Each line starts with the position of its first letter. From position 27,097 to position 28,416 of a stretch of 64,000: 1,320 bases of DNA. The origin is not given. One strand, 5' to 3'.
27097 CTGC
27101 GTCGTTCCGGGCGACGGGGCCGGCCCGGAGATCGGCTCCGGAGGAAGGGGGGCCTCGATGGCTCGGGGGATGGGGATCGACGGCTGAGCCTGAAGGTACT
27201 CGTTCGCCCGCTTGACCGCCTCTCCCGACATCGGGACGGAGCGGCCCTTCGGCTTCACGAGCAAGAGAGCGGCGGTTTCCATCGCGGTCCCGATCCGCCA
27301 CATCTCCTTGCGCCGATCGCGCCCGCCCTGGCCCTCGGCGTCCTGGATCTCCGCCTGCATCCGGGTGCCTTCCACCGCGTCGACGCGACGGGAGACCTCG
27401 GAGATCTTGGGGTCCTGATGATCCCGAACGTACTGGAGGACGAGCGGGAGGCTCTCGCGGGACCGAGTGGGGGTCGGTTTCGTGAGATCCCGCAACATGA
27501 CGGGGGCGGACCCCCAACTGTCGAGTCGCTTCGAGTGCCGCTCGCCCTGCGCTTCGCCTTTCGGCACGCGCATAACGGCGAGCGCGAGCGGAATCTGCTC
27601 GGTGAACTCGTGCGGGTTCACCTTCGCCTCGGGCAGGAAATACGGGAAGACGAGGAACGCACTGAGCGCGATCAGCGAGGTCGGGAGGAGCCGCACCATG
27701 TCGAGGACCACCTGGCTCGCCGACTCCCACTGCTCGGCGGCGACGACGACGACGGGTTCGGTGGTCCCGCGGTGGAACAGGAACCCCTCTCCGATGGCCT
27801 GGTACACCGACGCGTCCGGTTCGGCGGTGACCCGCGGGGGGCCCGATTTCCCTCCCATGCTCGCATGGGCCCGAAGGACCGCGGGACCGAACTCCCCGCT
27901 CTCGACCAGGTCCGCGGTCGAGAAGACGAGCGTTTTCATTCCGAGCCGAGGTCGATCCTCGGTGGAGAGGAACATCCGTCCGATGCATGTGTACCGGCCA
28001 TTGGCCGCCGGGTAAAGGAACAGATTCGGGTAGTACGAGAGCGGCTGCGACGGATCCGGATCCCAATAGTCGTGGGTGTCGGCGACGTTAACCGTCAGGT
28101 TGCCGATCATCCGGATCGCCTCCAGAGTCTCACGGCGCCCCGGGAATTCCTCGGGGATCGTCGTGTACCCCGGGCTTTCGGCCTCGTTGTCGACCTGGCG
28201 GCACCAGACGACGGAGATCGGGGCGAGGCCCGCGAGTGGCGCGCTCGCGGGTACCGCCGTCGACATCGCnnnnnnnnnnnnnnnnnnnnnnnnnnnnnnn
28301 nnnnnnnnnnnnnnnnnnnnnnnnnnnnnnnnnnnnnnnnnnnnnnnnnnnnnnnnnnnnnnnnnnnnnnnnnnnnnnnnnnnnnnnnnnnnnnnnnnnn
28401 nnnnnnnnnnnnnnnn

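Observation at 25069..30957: vWA – P-loop GTPase – giant coiled-coil – Zn-ribbon membrane protein operon: candidate NTP-dependent ternary system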

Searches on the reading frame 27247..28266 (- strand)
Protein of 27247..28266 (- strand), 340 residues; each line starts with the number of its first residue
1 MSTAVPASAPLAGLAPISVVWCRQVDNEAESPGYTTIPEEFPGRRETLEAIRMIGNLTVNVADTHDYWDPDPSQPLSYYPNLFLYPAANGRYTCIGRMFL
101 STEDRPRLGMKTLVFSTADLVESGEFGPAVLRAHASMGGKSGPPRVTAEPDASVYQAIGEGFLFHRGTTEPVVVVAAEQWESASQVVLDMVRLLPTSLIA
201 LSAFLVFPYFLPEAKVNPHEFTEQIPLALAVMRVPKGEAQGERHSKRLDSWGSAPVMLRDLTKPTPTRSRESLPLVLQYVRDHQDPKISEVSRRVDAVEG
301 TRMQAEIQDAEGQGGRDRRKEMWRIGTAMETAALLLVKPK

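Call 7: search_solved_structures(query=window:27247-28266:-, max_evalue=10)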
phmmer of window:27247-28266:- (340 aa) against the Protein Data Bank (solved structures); distinct sequences matched with E-value up to 10: 6.
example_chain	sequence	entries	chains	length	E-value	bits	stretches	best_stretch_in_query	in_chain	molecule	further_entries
5kkh_A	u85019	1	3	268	0.76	12.5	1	110-151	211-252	Bacteriorhodopsin-I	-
5ite_A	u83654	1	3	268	0.76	12.5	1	110-151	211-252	Bacteriorhodopsin-I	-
8w7r_A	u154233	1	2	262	1.1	11.9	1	110-149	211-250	Bacteriorhodopsin-I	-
4qi1_A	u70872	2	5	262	1.1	11.9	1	110-149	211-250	Bacteriorhodopsin-I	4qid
5itc_A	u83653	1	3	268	1.1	11.9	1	110-149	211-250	Bacteriorhodopsin-I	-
4wav_A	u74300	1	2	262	1.1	11.9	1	110-149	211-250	Bacteriorhodopsin-I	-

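Call 16: find_homologous_proteins(query=window:27247-28266:-)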
Query window:27247-28266:- (340 aa): 32 proteins with E <= 0.001 among 8000 candidates.
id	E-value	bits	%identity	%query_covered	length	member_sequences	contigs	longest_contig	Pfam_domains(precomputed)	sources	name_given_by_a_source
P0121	6.7e-166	570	74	97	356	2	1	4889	-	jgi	jgi:hypothetical protein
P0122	4.8e-165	567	75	96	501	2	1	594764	-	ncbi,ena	-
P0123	2.7e-164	565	74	96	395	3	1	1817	-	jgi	-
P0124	1.9e-161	555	72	98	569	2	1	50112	-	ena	-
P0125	2.6e-159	548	72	96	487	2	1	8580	-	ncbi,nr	ncbi:MAG TPA: hypothetical protein VEE86_00730, partial [Thermoplasmata archaeon]|nr:hypothetical pr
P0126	4.6e-154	531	69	97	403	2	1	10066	-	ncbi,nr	ncbi:MAG TPA: hypothetical protein VN842_01110, partial [Thermoplasmata archaeon]|nr:hypothetical pr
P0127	6.4e-154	531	70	96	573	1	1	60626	-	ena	-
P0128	5.7e-148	511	74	88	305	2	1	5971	-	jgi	jgi:hypothetical protein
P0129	7.3e-148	511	77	82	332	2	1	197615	-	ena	-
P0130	2.7e-147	509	66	97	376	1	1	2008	-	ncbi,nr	ncbi:MAG TPA: hypothetical protein VJQ43_03255, partial [Thermoplasmata archaeon]|nr:hypothetical pr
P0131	1.4e-145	503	68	96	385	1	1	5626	-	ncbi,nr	ncbi:MAG: hypothetical protein L3J96_01570, partial [Thermoplasmata archaeon]|nr:hypothetical protei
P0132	1.1e-144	500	65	98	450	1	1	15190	-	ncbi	ncbi:MAG: hypothetical protein ACHQ2Y_09150, partial [Candidatus Lutacidiplasmatales archaeon]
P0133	1.4e-143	496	66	97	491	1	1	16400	-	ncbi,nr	ncbi:MAG: hypothetical protein L3K15_07390, partial [Thermoplasmata archaeon]|nr:hypothetical protei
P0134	5.1e-138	478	64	95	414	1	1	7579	-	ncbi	ncbi:MAG: hypothetical protein ACYDFT_04245, partial [Thermoplasmata archaeon]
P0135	1.4e-137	477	74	82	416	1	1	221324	-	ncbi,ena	-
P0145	1.3e-64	237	40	98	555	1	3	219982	-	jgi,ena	jgi:hypothetical protein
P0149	1.4e-60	224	37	93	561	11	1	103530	-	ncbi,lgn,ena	-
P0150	7.8e-58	215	36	92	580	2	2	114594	-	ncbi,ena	-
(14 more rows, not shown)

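Call 17: find_encoding_contigs(protein=P0145, flank=8000, max_places=3)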
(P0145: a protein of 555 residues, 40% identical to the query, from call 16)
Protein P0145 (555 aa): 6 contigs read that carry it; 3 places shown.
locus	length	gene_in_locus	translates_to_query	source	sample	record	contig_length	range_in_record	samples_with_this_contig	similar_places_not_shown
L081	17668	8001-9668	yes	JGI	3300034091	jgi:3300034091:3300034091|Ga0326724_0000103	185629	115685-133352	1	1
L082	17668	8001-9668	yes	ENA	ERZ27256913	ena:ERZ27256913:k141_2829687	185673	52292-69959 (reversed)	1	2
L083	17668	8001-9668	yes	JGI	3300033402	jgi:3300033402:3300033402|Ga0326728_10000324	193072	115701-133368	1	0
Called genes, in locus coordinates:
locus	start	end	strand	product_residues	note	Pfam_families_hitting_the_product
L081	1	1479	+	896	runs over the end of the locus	PF00583:Acetyltransf_1 (weak), PF02629:CoA_binding (weak), PF13380:CoA_binding_2, PF13607:Succ_CoA_lig, PF19045:Ligase_CoA_2, PF13549:ATP-grasp_5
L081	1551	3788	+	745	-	PF02359:CDC48_N, PF02933:CDC48_2 (weak), PF05496:RuvB_N (weak), PF00004:AAA, PF13191:AAA_16 (weak), PF17862:AAA_lid_3, PF00004:AAA, PF17862:AAA_lid_3, +17 more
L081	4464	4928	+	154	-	-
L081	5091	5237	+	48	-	-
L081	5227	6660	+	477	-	PF00092:VWA (weak), PF13519:VWA_2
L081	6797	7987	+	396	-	-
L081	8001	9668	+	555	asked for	-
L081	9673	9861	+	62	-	PF09889:DUF2116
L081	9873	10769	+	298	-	PF01467:CTP_transf_like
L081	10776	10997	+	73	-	-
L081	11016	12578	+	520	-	PF02163:Peptidase_M50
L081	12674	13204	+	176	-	PF10469:AKAP7_NLS (weak), PF13563:2_5_RNA_ligase2, PF02834:LigT_PEase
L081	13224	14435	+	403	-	-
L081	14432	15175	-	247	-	PF01061:ABC2_membrane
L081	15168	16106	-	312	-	PF00005:ABC_tran, PF13304:AAA_21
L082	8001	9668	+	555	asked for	-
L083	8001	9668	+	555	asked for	-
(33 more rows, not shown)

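Call 18: find_encoding_contigs(protein=P0150, flank=8000, max_places=3)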
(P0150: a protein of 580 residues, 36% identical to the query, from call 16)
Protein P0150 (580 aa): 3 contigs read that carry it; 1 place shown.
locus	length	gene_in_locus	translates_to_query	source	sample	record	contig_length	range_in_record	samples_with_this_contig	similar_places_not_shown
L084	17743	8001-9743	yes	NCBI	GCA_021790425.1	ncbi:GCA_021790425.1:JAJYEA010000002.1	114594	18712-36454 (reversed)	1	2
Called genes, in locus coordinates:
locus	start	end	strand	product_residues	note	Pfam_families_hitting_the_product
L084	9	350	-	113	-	-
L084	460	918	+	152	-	PF09858:DUF2085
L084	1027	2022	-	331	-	PF06157:DUF973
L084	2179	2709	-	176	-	-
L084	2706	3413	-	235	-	-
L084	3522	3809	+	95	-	-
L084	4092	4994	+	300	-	-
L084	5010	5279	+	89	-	-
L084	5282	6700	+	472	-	PF13519:VWA_2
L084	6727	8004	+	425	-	-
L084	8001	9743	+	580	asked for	-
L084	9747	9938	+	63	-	PF09889:DUF2116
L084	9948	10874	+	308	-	PF01467:CTP_transf_like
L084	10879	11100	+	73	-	-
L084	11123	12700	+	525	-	PF02163:Peptidase_M50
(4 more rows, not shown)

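Call 38: predict_structure(alignment_id=A2)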
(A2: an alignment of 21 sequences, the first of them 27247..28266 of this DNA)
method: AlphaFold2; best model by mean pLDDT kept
length: 340 residues; sequences in the alignment: 21
mean_pLDDT: 84.1   pTM: 0.87
mean pLDDT of the five models: 84.1, 83.3, 82.9, 82.8, 82.4
residues with pLDDT >= 90: 191; 70-90: 89; 50-70: 39; < 50: 21
segments of 3 or more residues with pLDDT < 50: 1-10, 27-36
pLDDT, mean of each block of 10 residues (from residue 1): 35 79 63 54 91 90 65 75 94 93 80 94 93 83 65 93 91 94 95 96 94 91 92 89 89 92 70 90 95 95 78 83 96 85
secondary structure, 60 per line:
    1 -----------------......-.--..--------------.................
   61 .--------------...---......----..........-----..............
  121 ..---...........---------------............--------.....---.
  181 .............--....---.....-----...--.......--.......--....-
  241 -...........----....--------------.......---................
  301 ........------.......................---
elements in order: E18-23 H44-61 E76-78 E82-87 E92-101 E107-116 H117-122 H126-136 H152-163 E172-176 H180-193 H196-199 E203-207 H218-224 E227-233 H236-239 H242-252 E257-260 H275-281 H285-308 H315-337

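Call 58: fold_search(model_id=the predicted structure, library=pdb)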
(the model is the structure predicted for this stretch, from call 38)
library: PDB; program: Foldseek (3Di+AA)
matches with E <= 10: 1043; with E <= 0.001: 1
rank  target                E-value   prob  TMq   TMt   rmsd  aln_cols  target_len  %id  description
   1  7mge_C                7.0e-04  0.75  0.23  0.22  17.9       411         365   12  Structure of C9orf72:SMCR8:WDR41 in complex with ARF1 (released 2021-06-23)
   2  9t0n                  7.4e-02  0.44  0.17  0.17   8.3       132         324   10  Crystal structure of TagF (ACIAD2683) from Acinetobacter baylyi ADP1 (released 2025-11-12)
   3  4zy8_A                3.8e-01  0.18  0.15  0.30   9.7       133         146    6  K. lactis Lst4 longin domain (released 2016-04-13)
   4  2cwz_A                4.2e-01  0.04  0.10  0.18  16.5       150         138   10  Crystal structure of the Thermus thermophilus hypothetical protein TTHA0967, a thioesterase superfamily member (released 2005-12-27)
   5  1oj5_A                4.5e-01  0.20  0.14  0.39   9.0       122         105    8  Crystal structure of the Nco-A1 PAS-B domain bound to the STAT6 transactivation domain LXXLL motif (released 2004-02-12)
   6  6iy8_B                4.5e-01  0.07  0.18  0.15  25.8       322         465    9  DmpR-phenol complex of Pseudomonas putida (released 2020-06-10)
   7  7onk_A                4.7e-01  0.07  0.10  0.07  11.8       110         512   10  Crystal structure of PBP3 from P. aeruginosa in complex with AIC499 (released 2021-08-04)
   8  6p59_C                4.7e-01  0.05  0.09  0.16  17.2        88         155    8  Crystal structure of SIVrcm Vif-CBFbeta-ELOB-ELOC complex (released 2019-12-25)
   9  6zga_F                4.7e-01  0.01  0.09  0.06  19.3       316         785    9  COPII on membranes, inner coat (released 2021-02-17)
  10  6ksu_A                6.6e-01  0.02  0.07  0.06  12.7        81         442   18  Crystal structure of SurE (released 2020-06-24)
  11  6r42                  7.0e-01  0.05  0.07  0.05   9.1        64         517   14  Structure of R504C mutant of Pseudomonas aeruginosa Penicillin-Binding Protein 3 (PBP3) in complex with piperacillin (released 2020-02-19)
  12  9d93_Sa               7.0e-01  0.01  0.07  0.05  12.7        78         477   14  Mycobacteriophage Bxb1 tail tip - Composite map and model (released 2024-09-25)
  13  6fdg_A                7.4e-01  0.03  0.11  0.17  15.8       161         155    8  Novel crystal structure of DHNA-CoA Thioesterase from Staphylococcus aureus (released 2018-02-21)
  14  6ksv_A                7.4e-01  0.01  0.06  0.06  13.3        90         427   17  Crystal structure of SurE with D-Leu (released 2020-06-24)
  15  3if6_A                7.8e-01  0.05  0.12  0.15   8.2       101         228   16  Crystal structure of OXA-46 beta-lactamase from P. aeruginosa (released 2010-03-16)
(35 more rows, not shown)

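Call 62: find_homologous_proteins(query=A6, max_evalue=0.01)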
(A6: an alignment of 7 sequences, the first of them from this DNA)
Query A6 (7 sequences) (340 aa, profile of the alignment): 32 proteins with E <= 0.01 among 8000 candidates.
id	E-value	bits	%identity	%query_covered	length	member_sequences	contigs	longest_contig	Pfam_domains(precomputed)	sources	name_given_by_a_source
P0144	2.0e-156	538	40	93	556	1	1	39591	-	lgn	-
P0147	1.5e-154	532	38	96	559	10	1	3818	-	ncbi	-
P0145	1.2e-152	526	40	98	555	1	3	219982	-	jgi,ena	jgi:hypothetical protein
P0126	1.8e-150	519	69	97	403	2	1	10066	-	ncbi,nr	ncbi:MAG TPA: hypothetical protein VN842_01110, partial [Thermoplasmata archaeon]|nr:hypothetical pr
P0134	3.4e-149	515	64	95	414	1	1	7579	-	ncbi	ncbi:MAG: hypothetical protein ACYDFT_04245, partial [Thermoplasmata archaeon]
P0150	3.3e-147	508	36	92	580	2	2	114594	-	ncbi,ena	-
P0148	1.3e-145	503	38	92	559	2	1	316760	-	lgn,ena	-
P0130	6.2e-144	497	66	97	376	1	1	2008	-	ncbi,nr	ncbi:MAG TPA: hypothetical protein VJQ43_03255, partial [Thermoplasmata archaeon]|nr:hypothetical pr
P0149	7.8e-143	494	37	93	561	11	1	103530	-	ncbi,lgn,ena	-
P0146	3.9e-142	491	38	98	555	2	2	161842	-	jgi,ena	jgi:hypothetical protein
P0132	1.0e-141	490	65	98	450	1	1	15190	-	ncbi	ncbi:MAG: hypothetical protein ACHQ2Y_09150, partial [Candidatus Lutacidiplasmatales archaeon]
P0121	4.9e-141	488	74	97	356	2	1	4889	-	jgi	jgi:hypothetical protein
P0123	1.5e-140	486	74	96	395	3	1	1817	-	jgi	-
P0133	1.6e-140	486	66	97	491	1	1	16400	-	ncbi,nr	ncbi:MAG: hypothetical protein L3K15_07390, partial [Thermoplasmata archaeon]|nr:hypothetical protei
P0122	1.6e-140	486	75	96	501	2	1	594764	-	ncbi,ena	-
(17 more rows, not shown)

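Call 63: list_cluster_members(proteins=[P0150, P0149, P0145, P0153])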
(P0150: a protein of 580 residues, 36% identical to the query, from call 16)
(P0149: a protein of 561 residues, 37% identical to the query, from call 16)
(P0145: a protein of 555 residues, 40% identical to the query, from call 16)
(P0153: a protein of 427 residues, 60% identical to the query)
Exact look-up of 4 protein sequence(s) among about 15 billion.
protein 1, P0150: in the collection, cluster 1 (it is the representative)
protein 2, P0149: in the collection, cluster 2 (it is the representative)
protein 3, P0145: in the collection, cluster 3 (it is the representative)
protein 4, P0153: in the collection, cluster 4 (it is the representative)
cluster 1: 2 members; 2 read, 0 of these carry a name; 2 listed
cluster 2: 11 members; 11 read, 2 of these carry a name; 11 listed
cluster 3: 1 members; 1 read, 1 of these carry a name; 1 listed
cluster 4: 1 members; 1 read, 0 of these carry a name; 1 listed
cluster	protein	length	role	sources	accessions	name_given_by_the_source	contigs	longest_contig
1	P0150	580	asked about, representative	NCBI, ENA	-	-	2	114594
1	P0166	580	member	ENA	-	-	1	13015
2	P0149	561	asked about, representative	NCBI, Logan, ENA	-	-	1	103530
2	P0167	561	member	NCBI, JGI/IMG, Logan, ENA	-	hypothetical protein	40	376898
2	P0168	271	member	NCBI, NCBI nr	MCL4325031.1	MAG: hypothetical protein M1144_06190, partial [Candidatus Thermoplasmatota archaeon] | hypothetical protein [Candidatus Thermoplasmatota archaeon]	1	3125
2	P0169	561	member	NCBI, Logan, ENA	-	-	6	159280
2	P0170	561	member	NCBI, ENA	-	-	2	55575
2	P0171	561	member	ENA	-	-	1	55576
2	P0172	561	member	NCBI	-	-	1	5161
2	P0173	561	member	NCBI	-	-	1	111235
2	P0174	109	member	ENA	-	-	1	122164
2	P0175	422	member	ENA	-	-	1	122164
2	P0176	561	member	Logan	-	-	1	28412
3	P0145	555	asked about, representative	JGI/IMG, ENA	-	hypothetical protein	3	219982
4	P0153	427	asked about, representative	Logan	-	-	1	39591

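Call 77: search_solved_structures(query=A6, max_evalue=10)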
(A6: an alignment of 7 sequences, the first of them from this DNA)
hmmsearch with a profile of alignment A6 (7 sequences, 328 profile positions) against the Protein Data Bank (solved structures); distinct sequences matched with E-value up to 10: 5.
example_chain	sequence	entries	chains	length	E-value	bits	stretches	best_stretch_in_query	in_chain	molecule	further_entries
9ay0_A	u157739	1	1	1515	0.55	12.6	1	42-91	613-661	Metal resistance protein YCF1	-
7mpe_A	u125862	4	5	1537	0.56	12.6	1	42-91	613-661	Metal resistance protein YCF1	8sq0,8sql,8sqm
9ayc_A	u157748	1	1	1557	0.57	12.5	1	42-91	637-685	Metal resistance protein YCF1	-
7m68_A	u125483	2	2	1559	0.57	12.5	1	42-91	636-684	Metal resistance protein YCF1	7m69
8sg4_A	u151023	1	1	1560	0.57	12.5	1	42-91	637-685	Metal resistance protein YCF1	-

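Call 84: search_protein_families(library=pfam, alignment_id=A6, max_evalue=10)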
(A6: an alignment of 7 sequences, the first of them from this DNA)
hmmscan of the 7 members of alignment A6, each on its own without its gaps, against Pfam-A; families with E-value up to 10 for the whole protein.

A. member 1, seq(340 aa): 0 families

B. families by the number of members that match (of 7 scanned): 0 families
